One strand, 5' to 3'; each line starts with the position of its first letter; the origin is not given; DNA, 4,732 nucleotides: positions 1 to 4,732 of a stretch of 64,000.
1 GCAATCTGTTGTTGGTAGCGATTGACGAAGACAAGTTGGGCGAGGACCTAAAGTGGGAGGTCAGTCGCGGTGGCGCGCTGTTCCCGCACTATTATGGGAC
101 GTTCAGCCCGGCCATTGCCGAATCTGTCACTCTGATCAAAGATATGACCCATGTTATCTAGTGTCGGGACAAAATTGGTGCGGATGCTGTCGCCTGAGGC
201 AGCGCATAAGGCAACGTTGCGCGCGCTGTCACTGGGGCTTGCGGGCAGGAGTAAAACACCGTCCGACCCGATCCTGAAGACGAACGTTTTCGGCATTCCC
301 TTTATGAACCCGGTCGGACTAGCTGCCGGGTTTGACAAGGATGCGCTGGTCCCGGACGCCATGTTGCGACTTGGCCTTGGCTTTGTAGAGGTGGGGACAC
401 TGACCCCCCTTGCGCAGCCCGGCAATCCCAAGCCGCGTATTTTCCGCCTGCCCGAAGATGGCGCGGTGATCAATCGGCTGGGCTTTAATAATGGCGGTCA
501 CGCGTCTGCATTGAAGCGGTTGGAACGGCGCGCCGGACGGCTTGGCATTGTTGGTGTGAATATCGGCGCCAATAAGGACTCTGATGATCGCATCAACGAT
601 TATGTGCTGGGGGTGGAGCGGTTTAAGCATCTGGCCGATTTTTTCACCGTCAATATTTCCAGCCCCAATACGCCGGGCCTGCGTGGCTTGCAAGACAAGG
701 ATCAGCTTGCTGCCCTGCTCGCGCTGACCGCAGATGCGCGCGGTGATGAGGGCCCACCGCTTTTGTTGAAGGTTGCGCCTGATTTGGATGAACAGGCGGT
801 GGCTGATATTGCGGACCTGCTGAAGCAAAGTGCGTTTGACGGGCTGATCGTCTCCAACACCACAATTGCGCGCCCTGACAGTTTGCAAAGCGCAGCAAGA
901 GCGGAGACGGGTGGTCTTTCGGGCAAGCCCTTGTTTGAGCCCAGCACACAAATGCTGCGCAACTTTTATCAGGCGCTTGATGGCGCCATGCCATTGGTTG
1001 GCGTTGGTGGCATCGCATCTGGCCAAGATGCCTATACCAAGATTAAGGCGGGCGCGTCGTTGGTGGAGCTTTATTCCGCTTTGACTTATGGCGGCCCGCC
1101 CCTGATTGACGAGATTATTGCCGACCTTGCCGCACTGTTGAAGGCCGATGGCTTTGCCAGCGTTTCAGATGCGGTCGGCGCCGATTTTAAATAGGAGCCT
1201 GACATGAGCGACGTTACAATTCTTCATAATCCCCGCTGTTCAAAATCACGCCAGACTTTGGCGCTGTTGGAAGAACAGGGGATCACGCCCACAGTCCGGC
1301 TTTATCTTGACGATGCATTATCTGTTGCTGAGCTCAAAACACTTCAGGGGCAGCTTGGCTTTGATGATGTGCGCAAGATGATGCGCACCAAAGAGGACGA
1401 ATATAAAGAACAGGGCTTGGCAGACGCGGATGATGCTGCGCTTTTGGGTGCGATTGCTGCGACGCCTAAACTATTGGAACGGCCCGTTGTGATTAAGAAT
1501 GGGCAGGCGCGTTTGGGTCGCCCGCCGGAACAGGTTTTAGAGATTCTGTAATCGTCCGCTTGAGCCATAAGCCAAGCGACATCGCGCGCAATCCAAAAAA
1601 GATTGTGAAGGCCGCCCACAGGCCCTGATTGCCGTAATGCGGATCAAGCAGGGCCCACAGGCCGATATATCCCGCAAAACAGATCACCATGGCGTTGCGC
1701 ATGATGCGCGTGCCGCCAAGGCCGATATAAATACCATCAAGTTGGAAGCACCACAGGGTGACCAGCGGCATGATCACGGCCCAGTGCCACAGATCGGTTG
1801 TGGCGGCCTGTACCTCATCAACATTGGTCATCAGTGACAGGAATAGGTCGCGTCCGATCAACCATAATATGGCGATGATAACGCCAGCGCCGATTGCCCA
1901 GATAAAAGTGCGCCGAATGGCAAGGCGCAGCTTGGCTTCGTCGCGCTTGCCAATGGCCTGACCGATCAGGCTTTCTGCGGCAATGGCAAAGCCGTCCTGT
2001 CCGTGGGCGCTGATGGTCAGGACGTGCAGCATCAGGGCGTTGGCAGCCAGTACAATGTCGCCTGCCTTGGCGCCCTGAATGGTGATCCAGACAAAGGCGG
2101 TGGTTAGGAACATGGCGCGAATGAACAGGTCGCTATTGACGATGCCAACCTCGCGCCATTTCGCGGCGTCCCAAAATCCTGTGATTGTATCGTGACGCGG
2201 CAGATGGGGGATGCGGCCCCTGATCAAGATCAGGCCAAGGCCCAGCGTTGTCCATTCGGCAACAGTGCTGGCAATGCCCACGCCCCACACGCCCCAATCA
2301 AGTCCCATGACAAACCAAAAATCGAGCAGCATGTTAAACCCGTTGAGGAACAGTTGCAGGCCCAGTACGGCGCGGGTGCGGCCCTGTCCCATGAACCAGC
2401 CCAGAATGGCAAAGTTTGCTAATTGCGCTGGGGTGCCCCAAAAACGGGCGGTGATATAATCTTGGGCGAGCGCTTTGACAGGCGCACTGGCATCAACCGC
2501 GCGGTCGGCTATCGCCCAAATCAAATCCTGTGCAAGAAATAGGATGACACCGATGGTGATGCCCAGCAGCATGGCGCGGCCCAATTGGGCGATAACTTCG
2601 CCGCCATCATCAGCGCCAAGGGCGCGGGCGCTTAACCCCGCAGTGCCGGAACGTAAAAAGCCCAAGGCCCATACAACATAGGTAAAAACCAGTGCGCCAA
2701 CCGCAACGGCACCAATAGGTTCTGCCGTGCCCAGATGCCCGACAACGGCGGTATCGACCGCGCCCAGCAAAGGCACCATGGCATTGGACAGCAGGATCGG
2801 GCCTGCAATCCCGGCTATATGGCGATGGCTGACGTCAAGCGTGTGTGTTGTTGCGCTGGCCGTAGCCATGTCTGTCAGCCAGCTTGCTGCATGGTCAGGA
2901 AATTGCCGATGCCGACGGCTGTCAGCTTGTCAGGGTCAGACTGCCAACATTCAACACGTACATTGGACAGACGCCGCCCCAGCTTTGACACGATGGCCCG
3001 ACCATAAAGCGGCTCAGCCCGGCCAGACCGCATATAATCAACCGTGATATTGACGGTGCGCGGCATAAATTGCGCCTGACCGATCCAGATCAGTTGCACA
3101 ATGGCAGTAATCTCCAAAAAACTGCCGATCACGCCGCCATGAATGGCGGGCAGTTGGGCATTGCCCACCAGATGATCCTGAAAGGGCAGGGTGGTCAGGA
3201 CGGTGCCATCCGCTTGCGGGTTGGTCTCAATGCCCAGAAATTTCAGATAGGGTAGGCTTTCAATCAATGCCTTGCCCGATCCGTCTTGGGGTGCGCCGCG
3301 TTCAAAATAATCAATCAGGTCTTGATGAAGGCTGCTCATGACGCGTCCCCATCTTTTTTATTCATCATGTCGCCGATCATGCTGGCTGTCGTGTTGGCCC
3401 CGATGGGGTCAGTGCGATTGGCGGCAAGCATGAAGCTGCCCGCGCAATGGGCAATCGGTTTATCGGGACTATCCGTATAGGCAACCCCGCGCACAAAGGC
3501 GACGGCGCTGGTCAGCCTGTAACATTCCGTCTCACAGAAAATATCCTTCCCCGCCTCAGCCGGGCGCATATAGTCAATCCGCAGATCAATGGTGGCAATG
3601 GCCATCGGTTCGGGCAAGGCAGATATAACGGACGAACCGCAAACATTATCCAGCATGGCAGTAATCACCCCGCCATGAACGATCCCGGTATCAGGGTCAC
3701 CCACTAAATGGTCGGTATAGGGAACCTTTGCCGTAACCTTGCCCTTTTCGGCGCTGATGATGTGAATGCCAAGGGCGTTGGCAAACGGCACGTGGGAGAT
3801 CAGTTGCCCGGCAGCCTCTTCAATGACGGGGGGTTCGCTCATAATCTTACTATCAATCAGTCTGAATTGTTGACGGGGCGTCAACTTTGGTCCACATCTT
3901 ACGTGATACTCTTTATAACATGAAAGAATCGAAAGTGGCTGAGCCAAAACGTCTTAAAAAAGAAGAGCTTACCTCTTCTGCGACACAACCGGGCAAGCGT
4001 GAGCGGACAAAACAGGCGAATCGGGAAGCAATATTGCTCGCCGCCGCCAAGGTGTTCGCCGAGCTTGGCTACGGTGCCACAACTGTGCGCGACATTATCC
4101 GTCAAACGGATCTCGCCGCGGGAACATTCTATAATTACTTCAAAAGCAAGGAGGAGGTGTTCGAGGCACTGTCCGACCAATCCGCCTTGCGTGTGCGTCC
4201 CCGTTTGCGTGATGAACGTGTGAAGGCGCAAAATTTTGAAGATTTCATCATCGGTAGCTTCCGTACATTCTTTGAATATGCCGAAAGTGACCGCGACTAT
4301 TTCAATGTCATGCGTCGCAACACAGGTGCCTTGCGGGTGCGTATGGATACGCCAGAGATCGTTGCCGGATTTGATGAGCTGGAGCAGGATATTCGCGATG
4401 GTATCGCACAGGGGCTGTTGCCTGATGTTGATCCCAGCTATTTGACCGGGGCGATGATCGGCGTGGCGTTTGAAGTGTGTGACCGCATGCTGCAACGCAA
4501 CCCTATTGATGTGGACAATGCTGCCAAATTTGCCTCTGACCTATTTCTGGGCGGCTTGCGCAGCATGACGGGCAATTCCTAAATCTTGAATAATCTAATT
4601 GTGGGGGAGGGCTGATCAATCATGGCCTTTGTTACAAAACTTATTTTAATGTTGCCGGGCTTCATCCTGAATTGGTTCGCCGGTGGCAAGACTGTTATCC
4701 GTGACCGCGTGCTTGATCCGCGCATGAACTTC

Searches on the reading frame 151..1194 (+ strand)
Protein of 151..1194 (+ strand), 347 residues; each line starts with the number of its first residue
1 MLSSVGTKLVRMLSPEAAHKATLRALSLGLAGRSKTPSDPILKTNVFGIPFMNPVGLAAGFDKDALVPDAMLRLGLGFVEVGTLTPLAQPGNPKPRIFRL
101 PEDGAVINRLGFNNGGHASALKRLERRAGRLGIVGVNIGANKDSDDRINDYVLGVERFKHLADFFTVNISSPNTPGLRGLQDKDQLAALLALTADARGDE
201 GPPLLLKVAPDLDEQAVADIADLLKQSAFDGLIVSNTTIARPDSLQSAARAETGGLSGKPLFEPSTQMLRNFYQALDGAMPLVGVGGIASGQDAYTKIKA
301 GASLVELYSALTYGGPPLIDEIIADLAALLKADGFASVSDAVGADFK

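Call 81: search_protein_families(library=pfam, proteins=[window:151-1194:+], max_evalue=0.00001)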
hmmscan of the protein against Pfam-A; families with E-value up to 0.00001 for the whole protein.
window:151-1194:+ (347 aa): 1 family
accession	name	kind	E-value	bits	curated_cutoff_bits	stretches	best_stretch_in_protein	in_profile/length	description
PF01180.27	DHO_dh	-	5.4e-80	269.1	27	1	42-330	2-291/291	Dihydroorotate dehydrogenase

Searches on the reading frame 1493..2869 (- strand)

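Call 81: search_protein_families(library=pfam, proteins=[window:1493-2869:-], max_evalue=0.00001)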
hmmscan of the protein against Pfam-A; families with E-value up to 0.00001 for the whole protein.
window:1493-2869:- (458 aa): 1 family
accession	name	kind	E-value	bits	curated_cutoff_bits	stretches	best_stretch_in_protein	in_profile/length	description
PF01554.23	MatE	-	1.5e-33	116.2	24.9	2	24-185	1-161/161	MatE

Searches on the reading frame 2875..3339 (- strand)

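Call 81: search_protein_families(library=pfam, proteins=[window:2875-3339:-], max_evalue=0.00001)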
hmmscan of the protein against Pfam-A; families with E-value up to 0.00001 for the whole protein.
window:2875-3339:- (154 aa): 2 families
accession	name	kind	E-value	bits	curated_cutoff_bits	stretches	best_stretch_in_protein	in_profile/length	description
PF03061.28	4HBT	-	8.3e-11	42.5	20.6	1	66-138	4-77/79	Thioesterase superfamily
PF13622.12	4HBT_3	-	2.8e-06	27.9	24.3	1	65-142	10-79/83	Acyl-CoA thioesterase N-terminal domain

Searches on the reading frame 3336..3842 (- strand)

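Call 81: search_protein_families(library=pfam, proteins=[window:3336-3842:-], max_evalue=0.00001)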
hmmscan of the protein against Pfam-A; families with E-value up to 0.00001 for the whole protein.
window:3336-3842:- (168 aa): 2 families
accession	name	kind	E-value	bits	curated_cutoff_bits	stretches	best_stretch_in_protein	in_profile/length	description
PF03061.28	4HBT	-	6.7e-14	52.4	20.6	1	53-127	2-76/79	Thioesterase superfamily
PF13622.12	4HBT_3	-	7.9e-07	29.7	24.3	1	52-138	8-83/83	Acyl-CoA thioesterase N-terminal domain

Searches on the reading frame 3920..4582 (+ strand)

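Call 81: search_protein_families(library=pfam, proteins=[window:3920-4582:+], max_evalue=0.00001)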
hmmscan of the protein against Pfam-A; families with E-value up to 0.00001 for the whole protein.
window:3920-4582:+ (220 aa): 1 family
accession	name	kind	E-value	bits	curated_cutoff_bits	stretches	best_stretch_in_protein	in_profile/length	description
PF00440.29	TetR_N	-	9.4e-16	57.8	24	1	38-84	1-47/47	Bacterial regulatory proteins, tetR family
